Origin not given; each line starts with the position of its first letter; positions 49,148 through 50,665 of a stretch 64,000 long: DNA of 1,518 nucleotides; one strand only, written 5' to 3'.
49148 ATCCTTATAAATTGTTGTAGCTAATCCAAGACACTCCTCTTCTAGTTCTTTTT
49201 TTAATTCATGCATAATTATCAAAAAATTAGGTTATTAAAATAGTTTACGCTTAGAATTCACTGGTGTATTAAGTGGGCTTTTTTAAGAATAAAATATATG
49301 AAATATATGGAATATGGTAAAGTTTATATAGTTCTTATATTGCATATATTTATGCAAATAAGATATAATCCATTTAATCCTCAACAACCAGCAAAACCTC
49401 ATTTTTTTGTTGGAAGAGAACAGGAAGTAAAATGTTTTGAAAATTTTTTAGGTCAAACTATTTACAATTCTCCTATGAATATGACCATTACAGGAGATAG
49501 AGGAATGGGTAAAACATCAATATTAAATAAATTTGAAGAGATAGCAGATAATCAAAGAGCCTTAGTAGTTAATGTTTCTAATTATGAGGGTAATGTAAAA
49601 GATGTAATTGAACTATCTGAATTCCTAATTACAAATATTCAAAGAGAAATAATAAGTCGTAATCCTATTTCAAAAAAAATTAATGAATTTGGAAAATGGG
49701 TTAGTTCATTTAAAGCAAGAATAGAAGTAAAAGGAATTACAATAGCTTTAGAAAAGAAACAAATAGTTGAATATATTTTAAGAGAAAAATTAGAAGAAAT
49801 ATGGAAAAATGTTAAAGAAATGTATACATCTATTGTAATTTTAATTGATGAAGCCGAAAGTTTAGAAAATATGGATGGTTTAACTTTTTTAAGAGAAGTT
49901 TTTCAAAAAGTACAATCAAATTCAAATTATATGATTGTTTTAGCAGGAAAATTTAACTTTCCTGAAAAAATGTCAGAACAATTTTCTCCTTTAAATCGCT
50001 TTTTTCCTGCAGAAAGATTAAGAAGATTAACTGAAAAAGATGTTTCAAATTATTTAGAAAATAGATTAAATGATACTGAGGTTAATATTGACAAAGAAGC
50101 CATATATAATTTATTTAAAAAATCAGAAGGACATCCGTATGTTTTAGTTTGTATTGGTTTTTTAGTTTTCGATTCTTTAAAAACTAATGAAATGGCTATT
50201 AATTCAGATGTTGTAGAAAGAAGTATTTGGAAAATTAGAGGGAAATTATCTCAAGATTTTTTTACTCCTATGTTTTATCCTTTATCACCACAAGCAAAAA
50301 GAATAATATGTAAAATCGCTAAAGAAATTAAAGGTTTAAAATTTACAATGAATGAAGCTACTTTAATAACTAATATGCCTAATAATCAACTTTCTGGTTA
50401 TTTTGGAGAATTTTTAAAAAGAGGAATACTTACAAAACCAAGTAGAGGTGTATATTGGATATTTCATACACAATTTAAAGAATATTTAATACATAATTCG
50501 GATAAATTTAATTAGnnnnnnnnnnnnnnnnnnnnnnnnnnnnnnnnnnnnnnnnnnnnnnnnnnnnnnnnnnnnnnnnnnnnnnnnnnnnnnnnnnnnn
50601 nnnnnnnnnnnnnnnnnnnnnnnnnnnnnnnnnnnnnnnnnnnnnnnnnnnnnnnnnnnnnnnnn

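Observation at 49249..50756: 1.49-kb insertion with 24-bp terminal inverted repeats and an 8-bp target-site duplication, carrying an archaeal AAA ATPase but no transposase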

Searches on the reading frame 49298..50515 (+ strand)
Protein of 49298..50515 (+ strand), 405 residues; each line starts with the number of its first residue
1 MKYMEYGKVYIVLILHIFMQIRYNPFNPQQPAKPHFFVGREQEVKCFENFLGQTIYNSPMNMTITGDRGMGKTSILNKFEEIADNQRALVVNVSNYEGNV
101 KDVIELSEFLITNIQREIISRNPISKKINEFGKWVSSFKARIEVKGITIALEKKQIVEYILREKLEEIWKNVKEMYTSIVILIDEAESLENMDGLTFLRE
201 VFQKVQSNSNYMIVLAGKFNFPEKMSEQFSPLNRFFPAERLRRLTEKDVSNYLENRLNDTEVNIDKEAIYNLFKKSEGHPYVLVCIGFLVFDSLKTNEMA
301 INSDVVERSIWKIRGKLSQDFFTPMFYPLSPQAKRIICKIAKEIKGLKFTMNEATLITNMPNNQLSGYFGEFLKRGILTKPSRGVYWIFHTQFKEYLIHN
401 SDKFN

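Call 9: search_protein_families(library=pfam, proteins=[window:49298-50515:+], max_evalue=0.01)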
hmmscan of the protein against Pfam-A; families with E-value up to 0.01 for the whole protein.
window:49298-50515:+ (405 aa): 9 families
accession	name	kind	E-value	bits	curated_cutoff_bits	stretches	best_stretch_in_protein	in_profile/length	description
PF13191.12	AAA_16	-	5.5e-10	40.4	32.6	1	37-213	2-166/167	AAA ATPase domain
PF13401.12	AAA_22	-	8.8e-09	36.2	27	1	61-219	7-124/130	AAA domain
PF01637.24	ATPase_2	-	1.6e-06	28.5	33.2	1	37-204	1-137/225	ATPase domain predominantly from Archaea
PF14516.12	AAA_35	-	7.3e-06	25.5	27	1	46-284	18-237/331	AAA-like domain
PF13173.12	AAA_14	-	0.00026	21.4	27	0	62-104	5-48/129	AAA domain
PF00004.35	AAA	-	0.00057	20.8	21.2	0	65-235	4-123/131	ATPase family associated with various cellular activities (AAA)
PF07693.20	KAP_NTPase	-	0.00074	19.3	20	1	59-191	20-165/293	KAP family P-loop domain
PF20703.3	nSTAND1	-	0.0011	19.1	27.1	1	29-283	8-226/379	Novel STAND NTPase 1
PF10236.15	DAP3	-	0.0085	15.8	23.1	0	40-100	4-64/311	Mitochondrial ribosomal death-associated protein 3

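Call 19: find_homologous_proteins(query=window:49298-50515:+)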
Query window:49298-50515:+ (405 aa): 150 proteins with E <= 0.001 among 3839 candidates; the best 120 are listed.
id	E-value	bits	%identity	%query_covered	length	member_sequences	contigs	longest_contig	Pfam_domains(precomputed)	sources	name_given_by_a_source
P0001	1.9e-265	898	100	99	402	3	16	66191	PF13401.13,PF14516.13,PF01637.25,PF13191.13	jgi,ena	-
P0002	4.4e-207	706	88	92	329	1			PF13401.13,PF14516.13,PF13191.13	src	-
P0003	2.3e-203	694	78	95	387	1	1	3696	PF13401.13,PF14516.13,PF01637.25,PF13191.13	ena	-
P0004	4.3e-202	689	75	99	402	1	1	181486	PF07693.21,PF13401.13,PF14516.13,PF01637.25,PF13191.13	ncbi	-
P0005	5.5e-202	689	75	99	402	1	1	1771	PF07693.21,PF13401.13,PF14516.13,PF13191.13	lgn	-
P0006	1.1e-199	681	74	99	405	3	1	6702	PF13401.13,PF14516.13,PF01637.25,PF13191.13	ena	-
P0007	4.7e-198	676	72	99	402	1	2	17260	PF07693.21,PF13401.13,PF20703.4,PF01637.25,PF13191.13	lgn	-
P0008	5.9e-198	676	75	95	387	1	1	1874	PF07693.21,PF13401.13,PF20703.4,PF01637.25,PF13191.13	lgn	-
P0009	2.8e-190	651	74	94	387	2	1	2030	PF13401.13,PF01637.25,PF13191.13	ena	-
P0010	3.3e-183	627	69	98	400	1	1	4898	PF07693.21,PF13401.13,PF13191.13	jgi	jgi:nucleoside-triphosphatase THEP1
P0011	3.0e-175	601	77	85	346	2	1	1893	PF07693.21,PF13401.13,PF01637.25,PF13191.13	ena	-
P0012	9.1e-169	580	77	83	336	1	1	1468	PF13401.13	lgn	-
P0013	4.0e-149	515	61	95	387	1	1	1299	PF07693.21,PF13401.13,PF01637.25,PF13191.13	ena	-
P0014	7.6e-149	514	61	95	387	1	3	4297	PF07693.21,PF13401.13,PF01637.25,PF13191.13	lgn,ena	-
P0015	8.2e-148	511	60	93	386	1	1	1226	PF07693.21,PF13401.13,PF01637.25,PF13191.13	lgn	-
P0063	3.4e-120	420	49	93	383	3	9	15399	PF13173.13,PF13401.13,PF01637.25,PF13191.13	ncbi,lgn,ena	ncbi:MAG: AAA family ATPase [Nanoarchaeota archaeon]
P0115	1.6e-98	349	45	93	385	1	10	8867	PF13173.13,PF07693.21,PF13401.13,PF20703.4,PF13191.13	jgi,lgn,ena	-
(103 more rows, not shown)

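Call 20: find_encoding_contigs(protein=P0001, flank=6000, max_places=10)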
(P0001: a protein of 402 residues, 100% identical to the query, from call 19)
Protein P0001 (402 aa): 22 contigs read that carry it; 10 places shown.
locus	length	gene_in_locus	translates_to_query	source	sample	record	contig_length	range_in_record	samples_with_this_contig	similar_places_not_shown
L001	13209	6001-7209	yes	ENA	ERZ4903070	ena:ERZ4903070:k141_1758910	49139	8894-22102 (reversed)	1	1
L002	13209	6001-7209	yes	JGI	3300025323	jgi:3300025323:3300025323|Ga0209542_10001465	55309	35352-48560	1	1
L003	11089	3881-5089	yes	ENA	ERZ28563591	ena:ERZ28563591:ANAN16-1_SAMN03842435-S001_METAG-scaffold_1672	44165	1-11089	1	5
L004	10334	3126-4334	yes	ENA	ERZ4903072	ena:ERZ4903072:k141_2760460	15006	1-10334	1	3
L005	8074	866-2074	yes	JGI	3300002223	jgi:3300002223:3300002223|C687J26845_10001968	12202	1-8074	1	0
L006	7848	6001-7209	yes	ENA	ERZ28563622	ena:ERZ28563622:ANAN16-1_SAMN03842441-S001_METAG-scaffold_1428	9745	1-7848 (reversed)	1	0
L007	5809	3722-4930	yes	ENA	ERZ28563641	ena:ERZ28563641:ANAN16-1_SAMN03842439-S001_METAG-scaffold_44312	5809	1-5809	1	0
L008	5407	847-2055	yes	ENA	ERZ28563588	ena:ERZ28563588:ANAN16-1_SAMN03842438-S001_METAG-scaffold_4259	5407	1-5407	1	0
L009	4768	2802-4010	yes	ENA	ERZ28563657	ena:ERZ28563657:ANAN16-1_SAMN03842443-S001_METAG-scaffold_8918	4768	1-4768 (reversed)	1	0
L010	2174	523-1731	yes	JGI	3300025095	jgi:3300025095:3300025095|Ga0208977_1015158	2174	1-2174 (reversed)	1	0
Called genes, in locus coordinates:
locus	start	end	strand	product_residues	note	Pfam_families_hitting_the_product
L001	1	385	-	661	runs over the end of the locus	PF13522:GATase_6, PF13537:GATase_7, PF00733:Asn_synthase, PF03054:tRNA_Me_trans (faint), PF06508:QueC (faint), PF00733:Asn_synthase, PF01902:Diphthami_syn_2_N, PF28410:Diphthami_syn_2_C, +1 more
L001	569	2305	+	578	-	PF01336:tRNA_anti-codon, PF00152:tRNA-synt_2, PF02938:GAD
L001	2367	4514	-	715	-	PF02517:Rce1-like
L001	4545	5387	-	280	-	-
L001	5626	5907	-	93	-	-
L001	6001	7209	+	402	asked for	PF14516:AAA_35 (faint), PF01637:ATPase_2 (weak), PF13191:AAA_16, PF13401:AAA_22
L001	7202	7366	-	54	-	-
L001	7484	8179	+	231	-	PF01135:PCMT, PF08704:GCD14, PF00398:RrnaAD (weak), PF13489:Methyltransf_23 (faint), PF05175:MTS, PF13847:Methyltransf_31, PF08241:Methyltransf_11, PF13649:Methyltransf_25 (weak)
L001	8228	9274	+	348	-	-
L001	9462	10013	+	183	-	-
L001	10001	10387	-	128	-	PF09845:OapC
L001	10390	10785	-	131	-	PF09846:OapB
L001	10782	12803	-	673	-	PF14890:Intein_splicing, PF14528:LAGLIDADG_3, PF00009:GTP_EFTU (faint), PF01926:MMR_HSR1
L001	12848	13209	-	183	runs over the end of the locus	PF04919:DUF655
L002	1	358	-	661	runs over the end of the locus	PF13522:GATase_6, PF13537:GATase_7, PF00733:Asn_synthase, PF03054:tRNA_Me_trans (faint), PF06508:QueC (faint), PF00733:Asn_synthase, PF01902:Diphthami_syn_2_N, PF28410:Diphthami_syn_2_C, +1 more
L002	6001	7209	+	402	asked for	PF14516:AAA_35 (faint), PF01637:ATPase_2 (weak), PF13191:AAA_16, PF13401:AAA_22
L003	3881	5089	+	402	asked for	PF14516:AAA_35 (faint), PF01637:ATPase_2 (weak), PF13191:AAA_16, PF13401:AAA_22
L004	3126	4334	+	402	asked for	PF14516:AAA_35 (faint), PF01637:ATPase_2 (weak), PF13191:AAA_16, PF13401:AAA_22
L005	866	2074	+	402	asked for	PF14516:AAA_35 (faint), PF01637:ATPase_2 (weak), PF13191:AAA_16, PF13401:AAA_22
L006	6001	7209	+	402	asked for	PF14516:AAA_35 (faint), PF01637:ATPase_2 (weak), PF13191:AAA_16, PF13401:AAA_22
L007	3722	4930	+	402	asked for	PF14516:AAA_35 (faint), PF01637:ATPase_2 (weak), PF13191:AAA_16, PF13401:AAA_22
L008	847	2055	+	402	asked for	PF14516:AAA_35 (faint), PF01637:ATPase_2 (weak), PF13191:AAA_16, PF13401:AAA_22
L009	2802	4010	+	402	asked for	PF14516:AAA_35 (faint), PF01637:ATPase_2 (weak), PF13191:AAA_16, PF13401:AAA_22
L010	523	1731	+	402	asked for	PF14516:AAA_35 (faint), PF01637:ATPase_2 (weak), PF13191:AAA_16, PF13401:AAA_22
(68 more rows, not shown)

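Call 21: find_encoding_contigs(protein=P0004, flank=6000, max_places=6)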
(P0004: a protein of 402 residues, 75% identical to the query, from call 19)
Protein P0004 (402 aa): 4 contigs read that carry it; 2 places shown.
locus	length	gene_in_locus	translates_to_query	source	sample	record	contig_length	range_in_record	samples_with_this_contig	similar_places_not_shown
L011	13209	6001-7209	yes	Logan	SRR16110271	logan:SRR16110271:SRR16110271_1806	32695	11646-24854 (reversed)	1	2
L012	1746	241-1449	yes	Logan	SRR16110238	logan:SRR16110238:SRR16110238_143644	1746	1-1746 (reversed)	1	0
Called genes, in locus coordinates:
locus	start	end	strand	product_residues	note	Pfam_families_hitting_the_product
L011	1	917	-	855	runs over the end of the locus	PF05048:NosD (weak), PF13229:Beta_helix, PF05048:NosD, PF13229:Beta_helix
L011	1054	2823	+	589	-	PF01839:FG-GAP (faint), PF13517:FG-GAP_3, PF07593:UnbV_ASPIC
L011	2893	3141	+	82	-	-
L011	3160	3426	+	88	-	PF13470:PIN_3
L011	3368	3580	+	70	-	PF13470:PIN_3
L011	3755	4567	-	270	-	PF00142:Fer4_NifH (faint), PF01656:CbiA, PF02374:ArsA_ATPase (faint), PF06564:CBP_BcsQ, PF10609:ParA (weak), PF13614:AAA_31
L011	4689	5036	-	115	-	-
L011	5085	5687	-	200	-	PF00318:Ribosomal_S2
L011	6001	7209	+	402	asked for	PF14516:AAA_35 (faint), PF01637:ATPase_2 (weak), PF07693:KAP_NTPase (weak), PF13191:AAA_16, PF13401:AAA_22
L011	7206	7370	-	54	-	-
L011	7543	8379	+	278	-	-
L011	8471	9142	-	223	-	PF05552:MS_channel_1st_1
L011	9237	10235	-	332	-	-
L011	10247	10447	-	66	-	PF01192:RNA_pol_Rpb6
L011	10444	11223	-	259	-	PF01138:RNase_PH, PF03725:RNase_PH_C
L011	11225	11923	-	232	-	PF01138:RNase_PH, PF03725:RNase_PH_C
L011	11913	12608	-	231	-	PF21266:S1_RRP4 (weak), PF00013:KH_1, PF15985:KH_6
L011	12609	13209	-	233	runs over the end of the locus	PF01172:SBDS_N, PF09377:SBDS_domain_II, PF20268:SBDS_C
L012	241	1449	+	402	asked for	PF14516:AAA_35 (faint), PF01637:ATPase_2 (weak), PF07693:KAP_NTPase (weak), PF13191:AAA_16, PF13401:AAA_22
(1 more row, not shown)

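Call 36: search_protein_families(library=ncbifam, proteins=[window:49352-50515:+], max_evalue=0.1)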
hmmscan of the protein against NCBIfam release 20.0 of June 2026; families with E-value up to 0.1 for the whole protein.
window:49352-50515:+ (387 aa): 8 families
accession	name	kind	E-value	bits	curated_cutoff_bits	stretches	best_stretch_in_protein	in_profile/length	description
TIGR02928.1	TIGR02928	subfamily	9.1e-09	34.6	181.3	2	16-92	14-99/366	orc1/cdc6 family replication initiation protein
TIGR03015.1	pepcterm_ATPase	hypoth_equivalog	1.8e-07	30.9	324.5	1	133-292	97-263/269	XrtA/PEP-CTERM system-associated ATPase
NF053860.1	DS41_1_antiphage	equivalog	3.4e-07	29.6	370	1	38-175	36-183/448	anti-phage protein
NF047389.1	ATPase_Sll1717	subfamily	4.1e-06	26.2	75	1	40-196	28-190/454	P-loop ATPase, Sll1717 family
NF003229.0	PRK04195.1-5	equivalog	0.00049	18.9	280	1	158-260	102-199/413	replication factor C large subunit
TIGR00450.1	mnmE_trmE_thdF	equivalog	0.00084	18.5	252.6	1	38-88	206-250/446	tRNA uridine-5-carboxymethylaminomethyl(34) synthesis GTPase MnmE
NF010248.0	PRK13695.1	equivalog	0.0058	16.4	156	0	41-106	3-69/180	NTPase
TIGR02397.1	dnaX_nterm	equivalog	0.093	12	250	0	223-261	173-211/355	DNA polymerase III subunit gamma/tau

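Call 45: find_encoding_contigs(protein=P0003, flank=3000, max_places=3)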
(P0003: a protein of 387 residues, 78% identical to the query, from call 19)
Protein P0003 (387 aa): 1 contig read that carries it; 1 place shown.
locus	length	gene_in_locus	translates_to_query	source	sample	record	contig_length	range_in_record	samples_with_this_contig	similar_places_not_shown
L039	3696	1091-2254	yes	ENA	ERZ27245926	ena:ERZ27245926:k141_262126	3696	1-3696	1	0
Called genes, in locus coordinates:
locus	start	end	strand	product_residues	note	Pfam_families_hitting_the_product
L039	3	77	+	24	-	?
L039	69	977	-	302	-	PF13610:DDE_Tnp_IS240 (faint)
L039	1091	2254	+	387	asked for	PF14516:AAA_35 (faint), PF01637:ATPase_2 (weak), PF13191:AAA_16, PF13401:AAA_22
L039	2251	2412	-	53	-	-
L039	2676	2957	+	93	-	-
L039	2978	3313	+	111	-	-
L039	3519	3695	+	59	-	?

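Call 46: find_encoding_contigs(protein=P0006, flank=3000, max_places=3)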
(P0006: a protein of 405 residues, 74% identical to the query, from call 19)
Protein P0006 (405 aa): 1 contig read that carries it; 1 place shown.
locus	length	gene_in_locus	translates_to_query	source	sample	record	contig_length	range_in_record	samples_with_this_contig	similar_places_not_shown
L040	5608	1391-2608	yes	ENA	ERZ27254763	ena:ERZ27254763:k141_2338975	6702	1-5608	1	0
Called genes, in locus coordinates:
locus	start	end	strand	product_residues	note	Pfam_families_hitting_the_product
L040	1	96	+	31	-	?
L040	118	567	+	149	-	-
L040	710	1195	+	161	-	-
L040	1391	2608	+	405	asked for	PF01637:ATPase_2 (faint), PF13191:AAA_16, PF14516:AAA_35 (faint), PF13401:AAA_22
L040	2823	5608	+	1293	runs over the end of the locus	?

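Call 47: find_encoding_contigs(protein=P0007, flank=3000, max_places=3)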
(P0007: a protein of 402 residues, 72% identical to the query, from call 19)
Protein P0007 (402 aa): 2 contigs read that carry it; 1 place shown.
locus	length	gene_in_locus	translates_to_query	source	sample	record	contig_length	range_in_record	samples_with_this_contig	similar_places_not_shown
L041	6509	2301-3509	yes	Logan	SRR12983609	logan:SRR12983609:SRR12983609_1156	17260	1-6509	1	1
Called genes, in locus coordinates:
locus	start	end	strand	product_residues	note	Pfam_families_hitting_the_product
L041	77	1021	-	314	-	PF08271:Zn_Ribbon_TF, PF00382:TFIIB, PF04545:Sigma70_r4 (faint), PF00382:TFIIB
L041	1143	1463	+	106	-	-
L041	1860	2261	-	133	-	-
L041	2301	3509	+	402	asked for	PF20703:nSTAND1 (weak), PF01637:ATPase_2 (weak), PF07693:KAP_NTPase (weak), PF13191:AAA_16, PF13401:AAA_22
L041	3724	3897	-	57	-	-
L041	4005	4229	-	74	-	PF13392:HNH_3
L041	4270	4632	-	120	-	PF01201:Ribosomal_S8e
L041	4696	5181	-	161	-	PF04073:tRNA_edit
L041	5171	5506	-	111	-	PF04266:ASCH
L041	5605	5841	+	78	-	PF01423:LSM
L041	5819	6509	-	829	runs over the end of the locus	-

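Call 52: search_protein_families(library=padloc, proteins=[window:49352-50515:+], max_evalue=0.01)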
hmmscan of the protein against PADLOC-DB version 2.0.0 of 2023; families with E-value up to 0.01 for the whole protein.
window:49352-50515:+ (387 aa): 2 families
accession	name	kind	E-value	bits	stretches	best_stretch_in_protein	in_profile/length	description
PDLC04140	mad8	-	0.00097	16.7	1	40-206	26-171/314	mads_8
PDLC04985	PDC-S27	-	0.0085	13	0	19-147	6-117/484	-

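Call 53: search_solved_structures(query=window:49352-50515:+, max_evalue=1)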
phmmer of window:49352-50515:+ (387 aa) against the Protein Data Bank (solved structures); distinct sequences matched with E-value up to 1: 3.
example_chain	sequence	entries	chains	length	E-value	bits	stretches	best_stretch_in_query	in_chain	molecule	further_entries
8fnu_A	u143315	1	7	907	0.019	17.5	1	41-144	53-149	KAP NTPase domain-containing protein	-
9n2q_A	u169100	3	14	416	0.3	13.5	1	21-65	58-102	Interferon inducible GTPase 1C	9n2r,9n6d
9n2t_B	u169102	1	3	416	0.3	13.5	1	21-65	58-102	Interferon inducible GTPase 1C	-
